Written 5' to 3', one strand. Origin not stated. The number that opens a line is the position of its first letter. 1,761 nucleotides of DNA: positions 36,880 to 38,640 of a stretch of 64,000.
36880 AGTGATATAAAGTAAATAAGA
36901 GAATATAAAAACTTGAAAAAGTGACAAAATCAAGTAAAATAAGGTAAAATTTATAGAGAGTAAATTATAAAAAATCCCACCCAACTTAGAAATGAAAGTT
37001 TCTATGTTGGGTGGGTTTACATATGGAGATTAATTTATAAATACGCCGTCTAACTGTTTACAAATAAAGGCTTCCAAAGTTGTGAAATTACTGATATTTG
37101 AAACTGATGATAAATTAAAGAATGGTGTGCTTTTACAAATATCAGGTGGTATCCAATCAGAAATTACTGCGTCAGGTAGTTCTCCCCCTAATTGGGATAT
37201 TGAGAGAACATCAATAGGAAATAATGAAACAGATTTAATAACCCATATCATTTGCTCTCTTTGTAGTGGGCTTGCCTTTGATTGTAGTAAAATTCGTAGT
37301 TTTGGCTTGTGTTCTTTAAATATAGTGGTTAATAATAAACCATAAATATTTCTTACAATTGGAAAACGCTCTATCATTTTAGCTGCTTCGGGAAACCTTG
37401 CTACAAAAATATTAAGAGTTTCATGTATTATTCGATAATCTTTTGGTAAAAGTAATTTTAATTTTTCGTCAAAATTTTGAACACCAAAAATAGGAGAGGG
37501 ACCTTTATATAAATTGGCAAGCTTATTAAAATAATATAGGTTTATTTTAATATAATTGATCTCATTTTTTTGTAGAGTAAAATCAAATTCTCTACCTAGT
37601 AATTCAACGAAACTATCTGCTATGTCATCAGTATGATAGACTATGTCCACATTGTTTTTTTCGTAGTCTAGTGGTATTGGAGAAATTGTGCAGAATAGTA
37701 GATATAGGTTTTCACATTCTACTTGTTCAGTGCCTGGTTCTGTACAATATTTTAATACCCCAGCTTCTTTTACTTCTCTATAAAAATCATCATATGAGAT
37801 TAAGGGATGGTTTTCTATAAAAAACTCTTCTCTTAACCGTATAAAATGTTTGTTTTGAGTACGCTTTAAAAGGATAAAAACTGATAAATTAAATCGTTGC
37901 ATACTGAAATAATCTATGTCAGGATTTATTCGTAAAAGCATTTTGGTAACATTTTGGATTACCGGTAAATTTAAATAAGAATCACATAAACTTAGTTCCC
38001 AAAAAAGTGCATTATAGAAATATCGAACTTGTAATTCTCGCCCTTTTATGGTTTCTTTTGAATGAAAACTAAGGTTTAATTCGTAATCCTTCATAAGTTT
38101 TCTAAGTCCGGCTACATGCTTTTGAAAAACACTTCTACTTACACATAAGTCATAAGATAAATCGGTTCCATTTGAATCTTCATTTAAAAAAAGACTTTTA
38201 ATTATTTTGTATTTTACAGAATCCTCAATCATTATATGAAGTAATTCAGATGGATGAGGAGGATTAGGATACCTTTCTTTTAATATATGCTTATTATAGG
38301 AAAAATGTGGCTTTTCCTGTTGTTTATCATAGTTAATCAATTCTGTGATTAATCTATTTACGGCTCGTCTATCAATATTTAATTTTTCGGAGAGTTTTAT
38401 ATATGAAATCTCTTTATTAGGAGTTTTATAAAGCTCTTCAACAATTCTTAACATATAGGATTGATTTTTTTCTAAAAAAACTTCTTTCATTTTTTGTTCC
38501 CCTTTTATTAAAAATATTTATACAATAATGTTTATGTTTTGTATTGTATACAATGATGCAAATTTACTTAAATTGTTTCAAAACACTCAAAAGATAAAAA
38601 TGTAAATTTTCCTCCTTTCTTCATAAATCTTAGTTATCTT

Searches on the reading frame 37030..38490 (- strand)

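Call 4: search_protein_families(library=pfam, proteins=[window:37030-38490:-], max_evalue=0.1)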
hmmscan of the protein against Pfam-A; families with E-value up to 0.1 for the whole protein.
window:37030-38490:- (486 aa): 5 families
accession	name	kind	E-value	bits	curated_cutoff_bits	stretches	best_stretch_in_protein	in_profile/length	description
PF05043.19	Mga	-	3.1e-16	60.2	21.1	1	81-163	6-87/87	Mga helix-turn-helix domain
PF08279.18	HTH_11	-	2.9e-06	27.5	25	1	14-51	3-39/55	HTH domain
PF13412.12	HTH_24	-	0.00036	20.5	21.9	1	14-53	6-43/48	Winged helix-turn-helix DNA-binding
PF08280.17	HTH_Mga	-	0.021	15.2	23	1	7-51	1-43/59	M protein trans-acting positive regulator (MGA) HTH domain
PF01047.28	MarR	-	0.057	13.8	24.6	0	15-51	7-41/59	MarR family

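Call 5: search_protein_families(library=ncbifam, proteins=[window:37030-38490:-], max_evalue=0.1)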
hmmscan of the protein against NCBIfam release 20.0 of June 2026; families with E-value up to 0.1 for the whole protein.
window:37030-38490:- (486 aa): 4 families
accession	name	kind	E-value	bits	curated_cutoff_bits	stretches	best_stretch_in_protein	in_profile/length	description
NF053736.1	AcpB_EbpR_MafR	subfamily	1.8e-29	103.4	130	1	6-419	1-416/481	AcpB/EbpR/MafR family transcriptional regulator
NF053735.1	glob_reg_MafR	equivalog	1e-06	27.9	450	1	76-163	70-158/472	global transcriptional activator MafR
TIGR00122.1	birA_repr_reg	equivalog_domain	0.0011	18.8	70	0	25-51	11-37/69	biotin operon repressor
NF053606.1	Sta1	subfamily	0.042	13.9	80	0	17-53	26-60/100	Sta1 family transcriptional regulator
